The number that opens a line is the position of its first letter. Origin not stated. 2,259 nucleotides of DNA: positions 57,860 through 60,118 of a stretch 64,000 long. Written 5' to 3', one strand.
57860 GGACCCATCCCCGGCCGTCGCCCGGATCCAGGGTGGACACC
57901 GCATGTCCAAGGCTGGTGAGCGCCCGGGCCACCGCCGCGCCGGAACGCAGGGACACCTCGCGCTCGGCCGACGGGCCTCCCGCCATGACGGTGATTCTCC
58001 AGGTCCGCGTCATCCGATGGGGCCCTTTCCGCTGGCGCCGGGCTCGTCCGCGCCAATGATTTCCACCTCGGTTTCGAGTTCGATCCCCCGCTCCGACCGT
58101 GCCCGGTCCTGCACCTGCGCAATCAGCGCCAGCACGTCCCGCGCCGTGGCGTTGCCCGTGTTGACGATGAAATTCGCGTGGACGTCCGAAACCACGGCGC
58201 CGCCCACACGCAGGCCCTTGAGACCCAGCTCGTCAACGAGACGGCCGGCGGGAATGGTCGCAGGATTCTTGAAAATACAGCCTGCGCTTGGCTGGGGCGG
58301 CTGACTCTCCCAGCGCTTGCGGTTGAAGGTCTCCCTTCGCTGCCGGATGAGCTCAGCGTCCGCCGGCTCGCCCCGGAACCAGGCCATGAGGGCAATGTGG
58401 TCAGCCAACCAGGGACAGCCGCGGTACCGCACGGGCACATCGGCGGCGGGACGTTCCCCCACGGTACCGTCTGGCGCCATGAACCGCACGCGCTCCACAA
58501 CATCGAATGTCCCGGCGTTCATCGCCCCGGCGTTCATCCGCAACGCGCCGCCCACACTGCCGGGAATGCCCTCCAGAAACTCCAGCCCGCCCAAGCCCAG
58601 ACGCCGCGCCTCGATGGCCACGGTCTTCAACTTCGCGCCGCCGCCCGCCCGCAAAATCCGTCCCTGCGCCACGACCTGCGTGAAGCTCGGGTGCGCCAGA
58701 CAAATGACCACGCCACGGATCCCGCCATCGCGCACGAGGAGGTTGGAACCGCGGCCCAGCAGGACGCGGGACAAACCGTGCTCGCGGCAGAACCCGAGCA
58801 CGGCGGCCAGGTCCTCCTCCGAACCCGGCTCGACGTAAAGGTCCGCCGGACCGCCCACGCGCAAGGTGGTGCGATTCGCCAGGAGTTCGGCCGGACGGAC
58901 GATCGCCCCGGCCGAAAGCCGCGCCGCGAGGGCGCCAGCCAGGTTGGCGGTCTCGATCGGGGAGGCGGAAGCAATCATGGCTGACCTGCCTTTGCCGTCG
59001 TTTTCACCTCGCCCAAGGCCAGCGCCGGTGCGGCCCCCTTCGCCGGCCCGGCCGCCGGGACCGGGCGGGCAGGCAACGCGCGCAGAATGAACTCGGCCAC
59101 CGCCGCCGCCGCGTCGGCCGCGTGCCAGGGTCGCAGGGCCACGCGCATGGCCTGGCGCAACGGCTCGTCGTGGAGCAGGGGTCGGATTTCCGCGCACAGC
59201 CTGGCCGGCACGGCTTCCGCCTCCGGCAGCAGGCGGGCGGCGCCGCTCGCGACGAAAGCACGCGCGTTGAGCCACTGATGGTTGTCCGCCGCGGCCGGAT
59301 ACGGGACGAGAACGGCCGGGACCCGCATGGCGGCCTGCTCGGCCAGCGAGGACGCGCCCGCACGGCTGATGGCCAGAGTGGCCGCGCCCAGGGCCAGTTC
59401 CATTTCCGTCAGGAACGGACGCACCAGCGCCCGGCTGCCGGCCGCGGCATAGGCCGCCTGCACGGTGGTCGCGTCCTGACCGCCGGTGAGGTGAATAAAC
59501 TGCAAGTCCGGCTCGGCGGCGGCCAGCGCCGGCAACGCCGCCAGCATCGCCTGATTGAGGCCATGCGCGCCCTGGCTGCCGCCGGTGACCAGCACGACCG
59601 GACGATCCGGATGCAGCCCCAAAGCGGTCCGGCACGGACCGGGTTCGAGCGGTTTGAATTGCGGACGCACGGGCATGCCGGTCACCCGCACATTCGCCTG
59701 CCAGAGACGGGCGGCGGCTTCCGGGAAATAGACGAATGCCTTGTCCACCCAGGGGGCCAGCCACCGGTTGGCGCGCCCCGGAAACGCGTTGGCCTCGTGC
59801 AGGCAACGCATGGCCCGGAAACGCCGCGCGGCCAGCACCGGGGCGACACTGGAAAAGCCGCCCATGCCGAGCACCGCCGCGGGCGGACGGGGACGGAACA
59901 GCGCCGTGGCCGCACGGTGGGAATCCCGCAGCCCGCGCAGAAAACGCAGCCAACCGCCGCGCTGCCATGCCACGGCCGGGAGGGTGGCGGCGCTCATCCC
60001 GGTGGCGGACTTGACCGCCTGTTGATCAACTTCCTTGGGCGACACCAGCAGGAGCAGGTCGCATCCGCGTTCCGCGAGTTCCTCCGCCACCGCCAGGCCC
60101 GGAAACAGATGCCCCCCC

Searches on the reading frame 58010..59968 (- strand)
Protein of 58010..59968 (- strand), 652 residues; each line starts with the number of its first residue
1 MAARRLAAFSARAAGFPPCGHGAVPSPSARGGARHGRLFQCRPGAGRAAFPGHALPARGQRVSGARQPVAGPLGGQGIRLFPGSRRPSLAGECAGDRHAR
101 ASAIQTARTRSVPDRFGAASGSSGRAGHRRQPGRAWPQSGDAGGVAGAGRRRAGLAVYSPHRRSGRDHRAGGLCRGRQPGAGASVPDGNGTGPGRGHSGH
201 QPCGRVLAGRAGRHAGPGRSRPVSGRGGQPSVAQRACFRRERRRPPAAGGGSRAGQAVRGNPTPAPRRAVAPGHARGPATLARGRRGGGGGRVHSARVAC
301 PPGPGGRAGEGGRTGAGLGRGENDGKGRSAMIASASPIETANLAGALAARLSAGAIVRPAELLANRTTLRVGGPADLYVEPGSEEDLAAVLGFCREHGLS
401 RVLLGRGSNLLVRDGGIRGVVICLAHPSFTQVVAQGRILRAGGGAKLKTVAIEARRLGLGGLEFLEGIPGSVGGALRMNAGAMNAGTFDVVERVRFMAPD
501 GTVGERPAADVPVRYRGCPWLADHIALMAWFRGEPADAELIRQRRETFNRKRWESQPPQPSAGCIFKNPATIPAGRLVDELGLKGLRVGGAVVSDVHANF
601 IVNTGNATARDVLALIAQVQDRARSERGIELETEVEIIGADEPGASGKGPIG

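Call 70: search_protein_families(library=pfam, proteins=[window:58010-59968:-], max_evalue=0.001)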
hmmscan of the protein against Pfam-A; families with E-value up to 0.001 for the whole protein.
window:58010-59968:- (652 aa): 2 families
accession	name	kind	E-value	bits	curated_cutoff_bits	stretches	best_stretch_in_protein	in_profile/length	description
PF02873.21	MurB_C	-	1e-31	109.4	27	1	541-638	2-99/99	UDP-N-acetylenolpyruvoylglucosamine reductase, C-terminal domain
PF01565.28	FAD_binding_4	-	1.9e-21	76.6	26.4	1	376-503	2-135/139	FAD binding domain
